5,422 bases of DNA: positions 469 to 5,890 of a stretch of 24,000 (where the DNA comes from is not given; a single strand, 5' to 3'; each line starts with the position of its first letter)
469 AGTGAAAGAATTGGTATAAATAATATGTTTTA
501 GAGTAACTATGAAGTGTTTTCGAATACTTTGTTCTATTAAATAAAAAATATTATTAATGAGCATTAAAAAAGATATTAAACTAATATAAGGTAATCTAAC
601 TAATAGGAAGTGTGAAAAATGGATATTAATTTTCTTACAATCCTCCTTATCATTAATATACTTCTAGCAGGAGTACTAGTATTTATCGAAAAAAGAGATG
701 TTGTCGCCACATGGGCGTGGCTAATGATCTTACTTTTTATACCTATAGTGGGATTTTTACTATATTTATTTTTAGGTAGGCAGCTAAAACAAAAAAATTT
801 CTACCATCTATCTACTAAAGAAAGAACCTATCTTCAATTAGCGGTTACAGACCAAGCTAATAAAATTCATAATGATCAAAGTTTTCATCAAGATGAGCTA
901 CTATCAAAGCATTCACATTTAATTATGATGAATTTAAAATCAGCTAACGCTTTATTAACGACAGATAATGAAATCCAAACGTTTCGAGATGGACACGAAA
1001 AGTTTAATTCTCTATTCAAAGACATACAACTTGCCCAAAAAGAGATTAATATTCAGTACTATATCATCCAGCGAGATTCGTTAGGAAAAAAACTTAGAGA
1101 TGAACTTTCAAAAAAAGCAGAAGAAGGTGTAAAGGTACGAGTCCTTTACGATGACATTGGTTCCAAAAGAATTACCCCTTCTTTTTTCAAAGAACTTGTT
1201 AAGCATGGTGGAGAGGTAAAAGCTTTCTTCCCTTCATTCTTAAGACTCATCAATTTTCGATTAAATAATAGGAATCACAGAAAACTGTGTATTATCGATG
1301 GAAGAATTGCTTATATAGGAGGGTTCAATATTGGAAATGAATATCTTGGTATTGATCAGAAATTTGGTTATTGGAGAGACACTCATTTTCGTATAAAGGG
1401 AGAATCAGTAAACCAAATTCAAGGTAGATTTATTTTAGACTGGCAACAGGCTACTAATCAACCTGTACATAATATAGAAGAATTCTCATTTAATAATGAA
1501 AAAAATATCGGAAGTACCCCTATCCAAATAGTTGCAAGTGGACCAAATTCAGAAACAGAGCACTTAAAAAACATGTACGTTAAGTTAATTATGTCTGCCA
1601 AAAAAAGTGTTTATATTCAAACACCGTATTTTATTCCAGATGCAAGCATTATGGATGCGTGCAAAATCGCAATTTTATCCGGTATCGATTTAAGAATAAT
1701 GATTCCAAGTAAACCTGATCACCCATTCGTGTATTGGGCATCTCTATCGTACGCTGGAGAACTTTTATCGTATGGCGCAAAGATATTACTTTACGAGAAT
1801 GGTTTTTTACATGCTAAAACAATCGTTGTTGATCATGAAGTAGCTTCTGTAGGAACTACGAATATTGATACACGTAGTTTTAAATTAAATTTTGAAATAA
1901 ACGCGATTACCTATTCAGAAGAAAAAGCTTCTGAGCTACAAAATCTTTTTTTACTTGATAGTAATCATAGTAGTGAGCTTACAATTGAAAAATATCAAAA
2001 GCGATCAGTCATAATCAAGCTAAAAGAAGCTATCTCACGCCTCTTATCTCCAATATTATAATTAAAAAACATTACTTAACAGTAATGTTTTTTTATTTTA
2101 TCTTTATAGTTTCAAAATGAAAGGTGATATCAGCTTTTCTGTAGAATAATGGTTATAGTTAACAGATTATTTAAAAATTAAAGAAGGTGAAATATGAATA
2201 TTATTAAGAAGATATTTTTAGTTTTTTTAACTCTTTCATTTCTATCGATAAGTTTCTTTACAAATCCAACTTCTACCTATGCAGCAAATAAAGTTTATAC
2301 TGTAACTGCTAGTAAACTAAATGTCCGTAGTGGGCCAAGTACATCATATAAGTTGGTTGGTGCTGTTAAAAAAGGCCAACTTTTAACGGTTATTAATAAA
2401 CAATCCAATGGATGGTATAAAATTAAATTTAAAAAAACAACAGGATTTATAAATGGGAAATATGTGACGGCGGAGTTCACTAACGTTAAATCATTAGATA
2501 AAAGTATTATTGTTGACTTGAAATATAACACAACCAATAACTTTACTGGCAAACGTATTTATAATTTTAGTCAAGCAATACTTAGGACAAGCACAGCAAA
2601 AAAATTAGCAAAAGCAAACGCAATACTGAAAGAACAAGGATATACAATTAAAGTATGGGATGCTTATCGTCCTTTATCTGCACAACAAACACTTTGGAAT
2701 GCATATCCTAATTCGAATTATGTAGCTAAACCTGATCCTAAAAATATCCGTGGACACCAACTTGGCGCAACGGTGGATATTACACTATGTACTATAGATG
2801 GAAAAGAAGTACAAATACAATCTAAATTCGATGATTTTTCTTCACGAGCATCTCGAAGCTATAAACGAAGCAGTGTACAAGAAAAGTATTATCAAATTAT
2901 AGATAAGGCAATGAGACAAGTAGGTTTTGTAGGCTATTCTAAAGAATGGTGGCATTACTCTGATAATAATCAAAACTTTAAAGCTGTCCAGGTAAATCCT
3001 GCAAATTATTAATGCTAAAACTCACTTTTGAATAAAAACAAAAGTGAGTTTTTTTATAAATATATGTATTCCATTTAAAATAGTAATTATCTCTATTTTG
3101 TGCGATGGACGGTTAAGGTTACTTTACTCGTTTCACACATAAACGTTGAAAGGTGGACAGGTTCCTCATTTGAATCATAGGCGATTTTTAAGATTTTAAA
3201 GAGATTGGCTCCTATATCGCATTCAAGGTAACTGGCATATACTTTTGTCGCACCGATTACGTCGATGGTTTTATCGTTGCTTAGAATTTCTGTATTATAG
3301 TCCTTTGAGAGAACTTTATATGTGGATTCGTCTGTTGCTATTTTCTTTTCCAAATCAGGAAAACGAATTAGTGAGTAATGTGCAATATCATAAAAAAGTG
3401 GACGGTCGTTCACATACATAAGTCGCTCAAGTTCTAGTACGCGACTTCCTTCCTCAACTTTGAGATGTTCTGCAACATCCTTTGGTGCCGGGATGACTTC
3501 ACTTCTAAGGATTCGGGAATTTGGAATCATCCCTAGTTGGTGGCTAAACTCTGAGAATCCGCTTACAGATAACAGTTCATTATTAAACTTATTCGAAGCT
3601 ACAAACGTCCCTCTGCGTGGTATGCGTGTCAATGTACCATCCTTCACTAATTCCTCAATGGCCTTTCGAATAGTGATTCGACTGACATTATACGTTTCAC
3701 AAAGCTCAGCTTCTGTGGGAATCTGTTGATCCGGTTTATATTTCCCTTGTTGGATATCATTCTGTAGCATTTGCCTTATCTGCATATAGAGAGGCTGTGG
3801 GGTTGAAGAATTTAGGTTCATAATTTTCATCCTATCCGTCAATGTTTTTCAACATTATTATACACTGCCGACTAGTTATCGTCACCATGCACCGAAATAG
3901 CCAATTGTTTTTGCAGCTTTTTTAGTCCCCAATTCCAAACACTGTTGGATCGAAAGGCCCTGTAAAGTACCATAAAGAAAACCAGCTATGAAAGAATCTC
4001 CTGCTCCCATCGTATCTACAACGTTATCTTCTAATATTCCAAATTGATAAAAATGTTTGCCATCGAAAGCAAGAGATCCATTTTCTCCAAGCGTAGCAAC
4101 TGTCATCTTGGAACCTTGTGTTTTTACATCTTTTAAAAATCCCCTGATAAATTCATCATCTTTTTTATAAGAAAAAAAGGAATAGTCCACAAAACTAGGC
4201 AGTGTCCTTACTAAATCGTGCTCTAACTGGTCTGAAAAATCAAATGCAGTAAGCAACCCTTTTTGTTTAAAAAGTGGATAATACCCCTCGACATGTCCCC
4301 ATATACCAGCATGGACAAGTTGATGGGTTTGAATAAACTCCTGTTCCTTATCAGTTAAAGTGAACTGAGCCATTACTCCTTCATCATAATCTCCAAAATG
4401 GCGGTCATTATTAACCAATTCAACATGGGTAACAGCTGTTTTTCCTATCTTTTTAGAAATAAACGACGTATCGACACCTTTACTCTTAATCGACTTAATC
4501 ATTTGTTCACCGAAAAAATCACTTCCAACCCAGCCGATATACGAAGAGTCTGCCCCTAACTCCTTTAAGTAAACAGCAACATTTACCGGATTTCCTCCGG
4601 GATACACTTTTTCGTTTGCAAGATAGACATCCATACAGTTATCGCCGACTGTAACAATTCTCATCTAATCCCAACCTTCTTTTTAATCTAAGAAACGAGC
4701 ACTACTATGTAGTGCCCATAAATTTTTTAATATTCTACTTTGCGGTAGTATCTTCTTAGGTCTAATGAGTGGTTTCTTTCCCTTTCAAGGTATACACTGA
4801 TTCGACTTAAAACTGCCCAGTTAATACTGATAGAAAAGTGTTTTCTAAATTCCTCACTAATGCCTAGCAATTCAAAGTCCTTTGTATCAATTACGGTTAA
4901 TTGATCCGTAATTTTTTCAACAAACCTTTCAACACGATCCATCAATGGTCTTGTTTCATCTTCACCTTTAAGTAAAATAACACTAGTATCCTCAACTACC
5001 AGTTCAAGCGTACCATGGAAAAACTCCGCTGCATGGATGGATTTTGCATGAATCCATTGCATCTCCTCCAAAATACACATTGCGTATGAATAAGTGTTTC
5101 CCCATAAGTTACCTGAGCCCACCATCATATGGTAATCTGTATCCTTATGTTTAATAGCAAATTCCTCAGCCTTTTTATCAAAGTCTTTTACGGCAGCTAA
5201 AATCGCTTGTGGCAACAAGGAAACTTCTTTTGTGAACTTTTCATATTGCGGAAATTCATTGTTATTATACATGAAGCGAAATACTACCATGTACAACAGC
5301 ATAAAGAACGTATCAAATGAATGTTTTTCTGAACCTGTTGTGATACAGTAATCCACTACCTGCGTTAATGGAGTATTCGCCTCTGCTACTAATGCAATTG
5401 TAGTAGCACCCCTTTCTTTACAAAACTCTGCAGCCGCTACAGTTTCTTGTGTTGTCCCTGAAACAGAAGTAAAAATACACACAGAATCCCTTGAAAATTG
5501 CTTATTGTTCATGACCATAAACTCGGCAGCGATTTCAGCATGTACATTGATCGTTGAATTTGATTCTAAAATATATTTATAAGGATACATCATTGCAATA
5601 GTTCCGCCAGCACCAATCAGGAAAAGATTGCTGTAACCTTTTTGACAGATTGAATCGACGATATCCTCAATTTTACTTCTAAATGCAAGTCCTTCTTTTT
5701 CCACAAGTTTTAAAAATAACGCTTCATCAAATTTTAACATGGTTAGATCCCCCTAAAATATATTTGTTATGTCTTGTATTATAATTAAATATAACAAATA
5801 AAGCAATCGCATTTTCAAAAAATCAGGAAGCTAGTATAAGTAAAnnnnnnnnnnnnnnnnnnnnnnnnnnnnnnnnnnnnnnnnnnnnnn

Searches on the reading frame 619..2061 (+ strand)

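Call 70: search_protein_families(library=pfam, proteins=[window:619-2061:+], max_evalue=0.00001)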
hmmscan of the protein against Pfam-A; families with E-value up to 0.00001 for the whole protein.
window:619-2061:+ (480 aa): 3 families
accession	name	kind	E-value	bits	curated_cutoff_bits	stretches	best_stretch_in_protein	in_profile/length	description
PF13091.12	PLDc_2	-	4.6e-45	153.1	27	2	321-444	2-128/132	PLD-like domain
PF00614.28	PLDc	-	2.4e-16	59.4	21.9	1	216-242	2-28/28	Phospholipase D Active site motif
PF13396.11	PLDc_N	-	4.3e-10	39.8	23.3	1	11-54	1-42/42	Phospholipase_D-nuclease N-terminal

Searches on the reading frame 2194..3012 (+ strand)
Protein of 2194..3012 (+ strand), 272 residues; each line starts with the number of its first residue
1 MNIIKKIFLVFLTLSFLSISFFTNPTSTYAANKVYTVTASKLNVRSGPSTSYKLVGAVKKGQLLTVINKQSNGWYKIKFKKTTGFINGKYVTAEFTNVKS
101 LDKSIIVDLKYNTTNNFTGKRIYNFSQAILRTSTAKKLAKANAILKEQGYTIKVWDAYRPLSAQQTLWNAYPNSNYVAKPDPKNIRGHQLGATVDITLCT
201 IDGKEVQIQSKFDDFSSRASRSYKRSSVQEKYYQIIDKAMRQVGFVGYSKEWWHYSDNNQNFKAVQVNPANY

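Call 70: search_protein_families(library=pfam, proteins=[window:2194-3012:+], max_evalue=0.00001)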
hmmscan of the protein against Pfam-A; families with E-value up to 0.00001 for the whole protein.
window:2194-3012:+ (272 aa): 3 families
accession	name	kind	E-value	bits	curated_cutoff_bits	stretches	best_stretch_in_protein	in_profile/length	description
PF01427.22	Peptidase_M15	-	1.4e-31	110.3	27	1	93-262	3-189/199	D-ala-D-ala dipeptidase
PF08239.17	SH3_3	-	5.1e-16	59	27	1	41-91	2-53/54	Bacterial SH3 domain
PF06347.19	SH3_4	-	5.3e-06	26.5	24.1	0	41-87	4-50/56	Bacterial SH3 domain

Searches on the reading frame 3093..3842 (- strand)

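Call 70: search_protein_families(library=pfam, proteins=[window:3093-3842:-], max_evalue=0.00001)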
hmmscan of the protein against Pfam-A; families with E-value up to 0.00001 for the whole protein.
window:3093-3842:- (249 aa): 2 families
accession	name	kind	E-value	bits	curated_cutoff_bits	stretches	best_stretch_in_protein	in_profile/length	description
PF07702.18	UTRA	-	8.1e-31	107.2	23.8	1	103-241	2-140/141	UTRA domain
PF00392.27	GntR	-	5.3e-21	74.5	27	1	18-81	1-64/64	Bacterial regulatory proteins, gntR family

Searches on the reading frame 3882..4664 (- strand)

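Call 70: search_protein_families(library=pfam, proteins=[window:3882-4664:-], max_evalue=0.00001)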
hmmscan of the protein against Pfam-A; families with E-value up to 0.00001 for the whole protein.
window:3882-4664:- (260 aa): 1 family
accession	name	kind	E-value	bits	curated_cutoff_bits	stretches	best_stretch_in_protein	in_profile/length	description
PF00294.29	PfkB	-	5.6e-38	131.4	25.8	2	177-259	212-295/302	pfkB family carbohydrate kinase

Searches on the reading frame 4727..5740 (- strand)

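Call 70: search_protein_families(library=pfam, proteins=[window:4727-5740:-], max_evalue=0.00001)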
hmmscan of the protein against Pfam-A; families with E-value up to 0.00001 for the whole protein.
window:4727-5740:- (337 aa): 1 family
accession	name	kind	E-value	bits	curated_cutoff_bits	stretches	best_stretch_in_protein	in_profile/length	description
PF01380.27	SIS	-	1.6e-19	70.5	25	1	38-141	7-110/131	SIS domain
